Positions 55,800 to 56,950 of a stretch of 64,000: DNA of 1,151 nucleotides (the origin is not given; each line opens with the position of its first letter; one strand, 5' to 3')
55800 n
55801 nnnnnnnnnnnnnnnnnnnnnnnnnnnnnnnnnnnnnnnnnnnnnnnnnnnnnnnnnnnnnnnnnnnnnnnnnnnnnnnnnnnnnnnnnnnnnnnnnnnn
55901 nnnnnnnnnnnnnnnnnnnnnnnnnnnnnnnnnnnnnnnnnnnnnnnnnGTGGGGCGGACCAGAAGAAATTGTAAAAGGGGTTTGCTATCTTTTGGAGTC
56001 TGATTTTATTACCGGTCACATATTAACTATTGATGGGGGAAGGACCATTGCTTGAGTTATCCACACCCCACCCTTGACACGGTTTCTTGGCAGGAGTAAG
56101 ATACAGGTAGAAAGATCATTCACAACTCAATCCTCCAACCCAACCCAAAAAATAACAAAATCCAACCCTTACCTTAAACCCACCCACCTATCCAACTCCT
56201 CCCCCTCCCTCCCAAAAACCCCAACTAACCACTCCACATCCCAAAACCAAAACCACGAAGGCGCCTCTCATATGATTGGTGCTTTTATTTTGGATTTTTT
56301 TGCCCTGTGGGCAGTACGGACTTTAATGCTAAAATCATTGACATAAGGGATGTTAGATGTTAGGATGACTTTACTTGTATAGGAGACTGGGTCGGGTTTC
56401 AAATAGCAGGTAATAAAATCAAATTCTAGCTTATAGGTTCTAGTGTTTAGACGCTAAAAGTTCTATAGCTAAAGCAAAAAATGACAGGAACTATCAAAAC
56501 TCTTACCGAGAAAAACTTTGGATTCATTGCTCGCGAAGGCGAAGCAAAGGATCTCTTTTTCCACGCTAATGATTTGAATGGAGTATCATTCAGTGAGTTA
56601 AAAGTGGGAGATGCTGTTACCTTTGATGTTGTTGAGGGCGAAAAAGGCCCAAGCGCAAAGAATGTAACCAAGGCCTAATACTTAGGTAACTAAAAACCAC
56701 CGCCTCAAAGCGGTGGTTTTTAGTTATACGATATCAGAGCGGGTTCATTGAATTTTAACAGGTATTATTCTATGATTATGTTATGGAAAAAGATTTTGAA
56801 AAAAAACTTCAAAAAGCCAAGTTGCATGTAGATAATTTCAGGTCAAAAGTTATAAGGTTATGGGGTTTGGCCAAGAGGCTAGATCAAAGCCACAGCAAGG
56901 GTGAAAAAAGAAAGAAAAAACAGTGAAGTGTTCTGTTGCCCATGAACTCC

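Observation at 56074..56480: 142-nt guanine-free C/A tract transcribed from a consensus promoter upstream of csp, with an i-motif/G-quadruplex-capable core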

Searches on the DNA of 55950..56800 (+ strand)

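Call 7: search_rna_families(source=window, start=55950, end=56800, threshold=evalue, max_evalue=10)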
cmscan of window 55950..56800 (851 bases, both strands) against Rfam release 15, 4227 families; matches with E-value up to 10: 17.
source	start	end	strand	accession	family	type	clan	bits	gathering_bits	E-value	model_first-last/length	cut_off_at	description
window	56685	56771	+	RF02351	psRNA14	Gene; sRNA;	-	30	60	0.007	1-84/84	no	Proteobacteria sRNA psRNA14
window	56676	56728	-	RF02351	psRNA14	Gene; sRNA;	-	28.9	60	0.013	1-84/84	no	Proteobacteria sRNA psRNA14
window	56658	56721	+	RF02083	OrzO-P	Gene; antitoxin;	-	22.9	60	0.39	1-76/76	no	OrzO-P RNA antitoxin family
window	56686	56727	-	RF03940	MIR9563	Gene; miRNA;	-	20.4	90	0.48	1-127/127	no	MIR9563 microRNA precursor family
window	56666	56725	+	RF02064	STnc370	Gene; sRNA;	-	20.2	54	8.5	1-71/71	no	Enterobacterial sRNA STnc370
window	56685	56727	+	RF04157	MIR9486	Gene; miRNA;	-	19.5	100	0.43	1-119/119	no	MIR9486 microRNA precursor family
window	56677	56734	+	RF00949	mir-983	Gene; miRNA;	-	18.6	100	8.1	1-90/90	no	mir-983 microRNA precursor family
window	56450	56723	+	RF01766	cspA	Cis-reg; thermoregulator;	-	18.2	78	0.025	1-428/428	no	cspA thermoregulator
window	56686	56727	+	RF03940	MIR9563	Gene; miRNA;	-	18.2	90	1.8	1-127/127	no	MIR9563 microRNA precursor family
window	56687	56789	-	RF04338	Plastid-psbJ-2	Cis-reg;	CL00152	17.5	65.6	1.2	1-144/144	no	Plastid-psbJ-2 3UTR RNA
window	56267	56350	+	RF00137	SNORD83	Gene; snRNA; snoRNA; CD-box;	-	17.2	35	3.3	1-78/78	no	Small nucleolar RNA SNORD83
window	56640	56750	-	RF01770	rimP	Cis-reg; leader;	-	16.5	47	8.2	1-102/102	no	Gammaprotebacteria rimP leader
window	56677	56724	+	RF00106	RNAI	Gene; antisense;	-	16.4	47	2.6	1-102/102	no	RNAI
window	56666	56769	+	RF01770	rimP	Cis-reg; leader;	-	16.2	47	9.6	1-102/102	no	Gammaprotebacteria rimP leader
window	56686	56729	-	RF03569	mir-7973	Gene; miRNA;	-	14.7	90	8.7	1-74/74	no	mir-7973 microRNA precursor family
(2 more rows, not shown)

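Call 36: search_dna_similar(query=window:56060-56345:+, collection=phages, mode=distant, max_evalue=0.01, max_rows=10)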
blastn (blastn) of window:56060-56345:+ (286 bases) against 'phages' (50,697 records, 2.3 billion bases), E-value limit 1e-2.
No match.

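Call 37: search_dna_similar(query=window:56060-56345:+, collection=plasmids, mode=distant, max_evalue=0.01, max_rows=10)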
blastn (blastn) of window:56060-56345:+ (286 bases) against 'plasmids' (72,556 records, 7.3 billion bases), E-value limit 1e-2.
No match.

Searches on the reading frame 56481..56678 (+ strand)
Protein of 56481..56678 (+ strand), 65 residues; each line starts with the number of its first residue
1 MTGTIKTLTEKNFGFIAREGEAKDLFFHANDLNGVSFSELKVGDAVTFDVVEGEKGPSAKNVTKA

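Call 10: find_encoding_contigs(protein=window:56481-56678:+, flank=3000, max_places=10)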
Protein window:56481-56678:+ (65 aa): 24 contigs read that carry it; 8 places shown.
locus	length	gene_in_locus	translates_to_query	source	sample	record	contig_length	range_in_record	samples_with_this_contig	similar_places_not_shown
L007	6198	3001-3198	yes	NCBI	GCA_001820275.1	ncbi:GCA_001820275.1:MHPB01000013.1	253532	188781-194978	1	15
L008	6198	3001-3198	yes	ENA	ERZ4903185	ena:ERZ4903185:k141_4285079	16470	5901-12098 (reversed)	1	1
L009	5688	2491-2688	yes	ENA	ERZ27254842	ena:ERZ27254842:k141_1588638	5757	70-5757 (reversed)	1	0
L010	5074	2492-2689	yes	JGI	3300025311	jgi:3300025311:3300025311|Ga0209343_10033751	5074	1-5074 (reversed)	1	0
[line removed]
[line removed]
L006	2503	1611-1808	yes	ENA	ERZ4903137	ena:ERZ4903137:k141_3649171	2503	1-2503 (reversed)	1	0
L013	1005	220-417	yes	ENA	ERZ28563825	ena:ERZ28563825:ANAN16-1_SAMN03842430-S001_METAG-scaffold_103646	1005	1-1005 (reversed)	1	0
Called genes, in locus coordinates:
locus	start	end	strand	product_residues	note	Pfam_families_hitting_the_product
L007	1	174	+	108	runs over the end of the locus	PF13412:HTH_24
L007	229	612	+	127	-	PF13238:AAA_18 (faint), PF13310:Virulence_RhuM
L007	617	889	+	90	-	-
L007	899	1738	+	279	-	PF01930:Cas_Cas4 (faint), PF12705:PDDEXK_1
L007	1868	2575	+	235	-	PF00106:adh_short, PF08659:KR (faint), PF13561:adh_short_C2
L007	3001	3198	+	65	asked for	PF00313:CSD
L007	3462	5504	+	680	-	PF05231:MASE1, PF00989:PAS, PF12860:PAS_7 (faint), PF13426:PAS_9, PF00512:HisKA, PF02518:HATPase_c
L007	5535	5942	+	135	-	PF00072:Response_reg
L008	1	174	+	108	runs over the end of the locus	PF13412:HTH_24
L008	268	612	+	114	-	PF13310:Virulence_RhuM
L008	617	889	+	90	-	-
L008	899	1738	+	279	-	PF01930:Cas_Cas4 (faint), PF12705:PDDEXK_1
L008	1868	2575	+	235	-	PF00106:adh_short, PF08659:KR (weak), PF13561:adh_short_C2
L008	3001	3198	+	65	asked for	PF00313:CSD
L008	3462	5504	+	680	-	PF05231:MASE1, PF00989:PAS, PF12860:PAS_7 (faint), PF13426:PAS_9, PF00512:HisKA, PF02518:HATPase_c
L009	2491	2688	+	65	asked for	PF00313:CSD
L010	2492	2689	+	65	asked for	PF00313:CSD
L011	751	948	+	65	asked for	PF00313:CSD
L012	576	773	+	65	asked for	PF00313:CSD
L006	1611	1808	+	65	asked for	PF00313:CSD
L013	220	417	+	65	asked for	PF00313:CSD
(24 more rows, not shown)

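Call 39: find_related_loci(query=window:56481-56675:+, collection=metagenome_contigs, flank=1500)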
Query window:56481-56675:+ (65 aa) in metagenome_contigs; peptide patterns used: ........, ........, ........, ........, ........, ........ (x = any residue, [..] = any of these).
599 stretches matched a pattern (row limit reached: there are more); 402 encode a relative of the query (tblastn E <= 1e-3); the best 80 are kept; 80 distinct loci.
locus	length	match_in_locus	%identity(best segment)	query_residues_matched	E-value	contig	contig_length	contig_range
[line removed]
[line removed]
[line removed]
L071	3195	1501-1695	88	1-65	3e-35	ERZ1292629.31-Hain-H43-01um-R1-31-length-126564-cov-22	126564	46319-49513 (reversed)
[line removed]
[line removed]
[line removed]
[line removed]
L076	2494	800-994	86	1-65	5e-34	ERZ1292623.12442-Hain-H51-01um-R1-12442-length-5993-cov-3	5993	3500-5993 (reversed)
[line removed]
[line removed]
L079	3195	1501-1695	86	1-65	7e-34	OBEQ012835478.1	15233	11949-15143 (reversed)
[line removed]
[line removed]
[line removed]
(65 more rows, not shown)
